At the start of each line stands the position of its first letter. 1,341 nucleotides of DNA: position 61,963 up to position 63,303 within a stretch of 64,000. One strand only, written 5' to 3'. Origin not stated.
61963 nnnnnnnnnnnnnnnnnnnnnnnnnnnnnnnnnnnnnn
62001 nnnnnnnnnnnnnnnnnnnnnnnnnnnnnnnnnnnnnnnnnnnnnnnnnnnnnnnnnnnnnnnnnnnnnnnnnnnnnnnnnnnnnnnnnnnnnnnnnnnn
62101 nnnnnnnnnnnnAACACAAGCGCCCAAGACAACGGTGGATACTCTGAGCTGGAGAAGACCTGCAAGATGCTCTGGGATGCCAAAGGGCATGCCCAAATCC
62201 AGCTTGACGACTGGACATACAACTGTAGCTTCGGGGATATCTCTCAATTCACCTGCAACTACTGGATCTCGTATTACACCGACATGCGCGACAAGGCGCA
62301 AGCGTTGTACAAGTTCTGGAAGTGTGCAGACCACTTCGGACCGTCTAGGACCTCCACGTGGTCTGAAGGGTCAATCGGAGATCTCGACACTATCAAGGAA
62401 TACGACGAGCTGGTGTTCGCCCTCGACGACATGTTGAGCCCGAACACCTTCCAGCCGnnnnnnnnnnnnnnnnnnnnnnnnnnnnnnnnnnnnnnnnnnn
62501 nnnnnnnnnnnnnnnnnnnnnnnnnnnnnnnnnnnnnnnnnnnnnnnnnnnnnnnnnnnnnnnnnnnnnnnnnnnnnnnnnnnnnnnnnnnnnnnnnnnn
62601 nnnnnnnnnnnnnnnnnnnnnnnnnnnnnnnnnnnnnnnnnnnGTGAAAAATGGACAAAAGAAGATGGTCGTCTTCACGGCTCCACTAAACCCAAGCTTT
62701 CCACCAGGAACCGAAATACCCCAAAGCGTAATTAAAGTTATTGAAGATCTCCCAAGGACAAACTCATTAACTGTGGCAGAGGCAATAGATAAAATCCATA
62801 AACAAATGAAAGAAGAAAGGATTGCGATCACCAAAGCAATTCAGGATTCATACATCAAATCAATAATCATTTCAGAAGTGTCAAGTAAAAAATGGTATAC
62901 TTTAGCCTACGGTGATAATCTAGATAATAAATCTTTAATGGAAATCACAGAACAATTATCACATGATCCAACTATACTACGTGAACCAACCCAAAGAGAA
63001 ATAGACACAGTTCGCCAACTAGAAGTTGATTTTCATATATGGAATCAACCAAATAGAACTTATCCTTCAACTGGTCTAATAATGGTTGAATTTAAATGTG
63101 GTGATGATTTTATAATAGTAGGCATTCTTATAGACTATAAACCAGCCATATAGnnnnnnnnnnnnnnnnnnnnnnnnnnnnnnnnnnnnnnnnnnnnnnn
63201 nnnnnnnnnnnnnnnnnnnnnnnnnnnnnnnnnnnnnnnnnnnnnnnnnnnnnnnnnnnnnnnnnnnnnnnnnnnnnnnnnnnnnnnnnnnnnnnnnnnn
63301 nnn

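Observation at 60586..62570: Two paralogous secreted Cys-containing proteins sharing a conserved leader/promoter motif and a near-identical 3' end plus terminator module, with GC content well above the genome background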

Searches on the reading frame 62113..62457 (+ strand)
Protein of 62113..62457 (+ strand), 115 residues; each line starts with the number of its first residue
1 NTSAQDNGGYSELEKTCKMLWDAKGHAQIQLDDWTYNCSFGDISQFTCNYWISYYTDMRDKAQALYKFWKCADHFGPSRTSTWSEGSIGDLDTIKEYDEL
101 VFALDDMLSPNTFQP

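Call 66: predict_structure(alignment_id=A3)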
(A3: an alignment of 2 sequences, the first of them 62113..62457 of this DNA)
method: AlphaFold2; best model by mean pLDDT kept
length: 115 residues; sequences in the alignment: 2
mean_pLDDT: 71.8   pTM: 0.65
mean pLDDT of the five models: 71.8, 70.0, 69.2, 69.0, 67.1
residues with pLDDT >= 90: 0; 70-90: 72; 50-70: 26; < 50: 17
segments of 3 or more residues with pLDDT < 50: 1-8, 89-92, 113-115
pLDDT, mean of each block of 10 residues (from residue 1): 42 78 84 86 85 87 82 73 56 61 70 47
secondary structure, 60 per line:
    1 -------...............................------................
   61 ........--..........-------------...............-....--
elements in order: H8-38 H45-68 H71-80 H94-108 H110-113

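Call 73: fold_search(model_id=the predicted structure, library=pdb)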
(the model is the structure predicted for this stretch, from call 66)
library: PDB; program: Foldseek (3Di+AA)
matches with E <= 10: 53; with E <= 0.001: 0
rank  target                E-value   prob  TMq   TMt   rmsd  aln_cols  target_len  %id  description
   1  6lkp_C                1.6e+00  0.15  0.36  0.26  15.8       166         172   11  Crystal structure of Dps1 from the thermophilic non-heterocystous filamentous cyanobacterium Thermoleptolyngbya sp. O- (released 2020-03-25)
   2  1urf_MODEL_1_A        2.2e+00  0.72  0.47  0.64   4.0        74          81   14  HR1b domain from PRK1 (released 2003-11-06)
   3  8yky_R                2.5e+00  0.20  0.35  0.18   8.0        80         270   11  Structure of human class T GPCR TAS2R14-Ggustducin complex with agonist 28.1 (released 2024-07-10)
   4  7zw1_A                2.6e+00  0.23  0.41  0.18  10.8       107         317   13  Human PRPH2-ROM1 hetero-dimer (released 2022-11-16)
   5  5vju                  2.8e+00  0.09  0.26  0.19  16.5       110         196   11  De Novo Photosynthetic Reaction Center Protein Variant Equipped with His-Tyr H-bond, Heme B, and Cd(II) ions (released 2018-04-25)
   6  2l7a_MODEL_1_A        3.3e+00  0.08  0.29  0.26  18.4       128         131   12  Solution Structure of the R3 Domain of Talin (released 2011-12-21)
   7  7oj0_8                3.5e+00  0.20  0.41  0.16  13.4       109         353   12  Cryo-EM structure of 70S ribosome stalled with TnaC peptide and RF2 (released 2021-09-15)
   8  9e2t_I                3.5e+00  0.13  0.36  0.44  10.7       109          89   12  Structure of a de novo designed interleukin-21 mimetic complex with IL-21R and IL-2Rg (released 2025-09-24)
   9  9div_A                3.7e+00  0.13  0.37  0.33   9.9       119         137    7  The crystal structure of de novo designed ChuA binding protein C8 (released 2025-05-21)
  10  3caz_B                3.7e+00  0.11  0.39  0.24  28.4       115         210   16  Crystal structure of a BAR protein from Galdieria sulphuraria (released 2008-03-04)
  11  3caz_A                4.1e+00  0.12  0.41  0.25  28.6       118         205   18  Crystal structure of a BAR protein from Galdieria sulphuraria (released 2008-03-04)
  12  5jsb_B                4.4e+00  0.12  0.34  0.34  13.8        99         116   14  Crystal structure of Mcl1-inhibitor complex (released 2016-11-16)
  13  2f2g_B                4.4e+00  0.10  0.34  0.21  11.1       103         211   12  X-Ray Structure of Gene Product From Arabidopsis Thaliana AT3G16990 (released 2005-12-13)
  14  8dt0_B                4.9e+00  0.18  0.46  0.39  10.2       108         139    8  Scaffolding protein functional sites using deep learning (released 2022-08-10)
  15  8j8y_B                4.9e+00  0.14  0.42  0.39  10.4       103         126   16  Phytoplasma immunodominant membrane protein (released 2024-05-08)
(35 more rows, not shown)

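Call 74: fold_search(model_id=the predicted structure, library=viral)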
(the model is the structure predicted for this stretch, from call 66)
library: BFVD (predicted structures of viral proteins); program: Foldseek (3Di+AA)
matches with E <= 10: 213; with E <= 0.001: 0
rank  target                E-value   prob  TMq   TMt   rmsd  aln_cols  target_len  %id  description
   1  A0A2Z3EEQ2            6.1e-01  0.69  0.53  0.30  11.8       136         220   15  (no name in the UniProt tables at hand)
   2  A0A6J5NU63            7.2e-01  0.82  0.52  0.06  15.2        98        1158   15  Bacteriophage lambda, GpH, tail tape measure, N-terminal [uncultured Caudovirales phage]
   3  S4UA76                8.5e-01  0.72  0.54  0.50  14.3       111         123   14  Uncharacterized protein [Listeria phage LP-110]
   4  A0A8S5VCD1            1.0e+00  0.35  0.38  0.36  12.3       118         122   12  Uncharacterized protein [Siphoviridae sp. ctKsH2]
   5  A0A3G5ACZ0            1.1e+00  0.63  0.53  0.27  13.2       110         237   12  Uncharacterized protein [Hyperionvirus sp.]
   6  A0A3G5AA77            1.1e+00  0.11  0.25  0.24  11.8       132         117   15  Uncharacterized protein [Homavirus sp.]
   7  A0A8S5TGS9            1.4e+00  0.51  0.45  0.34   9.5        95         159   18  Uncharacterized protein [Myoviridae sp. ctIty1]
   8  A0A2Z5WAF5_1          1.4e+00  0.25  0.39  0.06  11.1       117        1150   14  (no name in the UniProt tables at hand)
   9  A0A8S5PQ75            1.5e+00  0.60  0.45  0.37   8.5        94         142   12  Uncharacterized protein [Myoviridae sp. ctwwN25]
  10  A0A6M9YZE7            2.0e+00  0.30  0.48  0.45  16.2       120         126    9  (no name in the UniProt tables at hand)
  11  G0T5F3                2.1e+00  0.15  0.36  0.33  10.6       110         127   14  Uncharacterized protein [Wiseana iridescent virus]
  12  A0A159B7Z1            2.2e+00  0.75  0.46  0.34   2.0        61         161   15  Uncharacterized protein [Klebsiella phage PKO111]
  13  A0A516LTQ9            2.2e+00  0.16  0.34  0.30   8.4       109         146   16  (no name in the UniProt tables at hand)
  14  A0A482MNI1            2.2e+00  0.13  0.32  0.30  15.1       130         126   14  Uncharacterized protein [Burkholderia phage BcepSauron]
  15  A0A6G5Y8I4            2.3e+00  0.11  0.31  0.09  10.4       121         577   11  (no name in the UniProt tables at hand)
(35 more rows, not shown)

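Call 83: search_dna_similar(query=window:62113-62457:+, collection=plasmids, mode=protein, max_evalue=0.01, max_rows=10)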
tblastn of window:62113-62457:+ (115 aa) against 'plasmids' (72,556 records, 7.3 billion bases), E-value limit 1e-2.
No match.

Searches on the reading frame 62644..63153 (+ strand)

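Call 12: search_protein_families(library=pfam, proteins=[window:62644-63153:+], max_evalue=1)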
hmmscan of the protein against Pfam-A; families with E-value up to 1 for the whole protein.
window:62644-63153:+ (169 aa): 2 families
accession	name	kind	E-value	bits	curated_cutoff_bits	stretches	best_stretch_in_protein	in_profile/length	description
PF02317.23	Octopine_DH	-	0.035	14.6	30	1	46-118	45-109/150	NAD/NADP octopine/nopaline dehydrogenase, alpha-helical domain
PF08876.17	DUF1836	-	0.067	13.7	27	1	34-85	4-57/105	Domain of unknown function (DUF1836)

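Call 29: search_protein_families(library=phrogs, proteins=[window:62644-63153:+], max_evalue=0.1)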
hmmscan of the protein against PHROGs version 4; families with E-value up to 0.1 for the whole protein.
window:62644-63153:+ (169 aa): 1 family
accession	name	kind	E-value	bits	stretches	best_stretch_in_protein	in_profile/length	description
phrog_9605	-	unknown function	0.03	14.5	1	23-75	219-271/333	-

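Call 56: search_protein_families(library=ncbifam, proteins=[window:62644-63153:+], max_evalue=1)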
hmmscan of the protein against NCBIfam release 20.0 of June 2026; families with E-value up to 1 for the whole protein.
window:62644-63153:+ (169 aa): 2 families
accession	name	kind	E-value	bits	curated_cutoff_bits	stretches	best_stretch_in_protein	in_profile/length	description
NF009885.0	PRK13344.1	equivalog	0.0059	16.5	152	1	72-116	50-94/132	transcriptional regulator Spx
NF041289.1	KorA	subfamily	0.11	12.2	100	1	61-90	8-37/91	KorA family transcriptional regulator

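Call 57: search_protein_families(library=padloc, proteins=[window:62644-63153:+], max_evalue=1)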
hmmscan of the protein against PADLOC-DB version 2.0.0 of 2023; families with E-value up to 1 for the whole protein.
window:62644-63153:+ (169 aa): 0 families
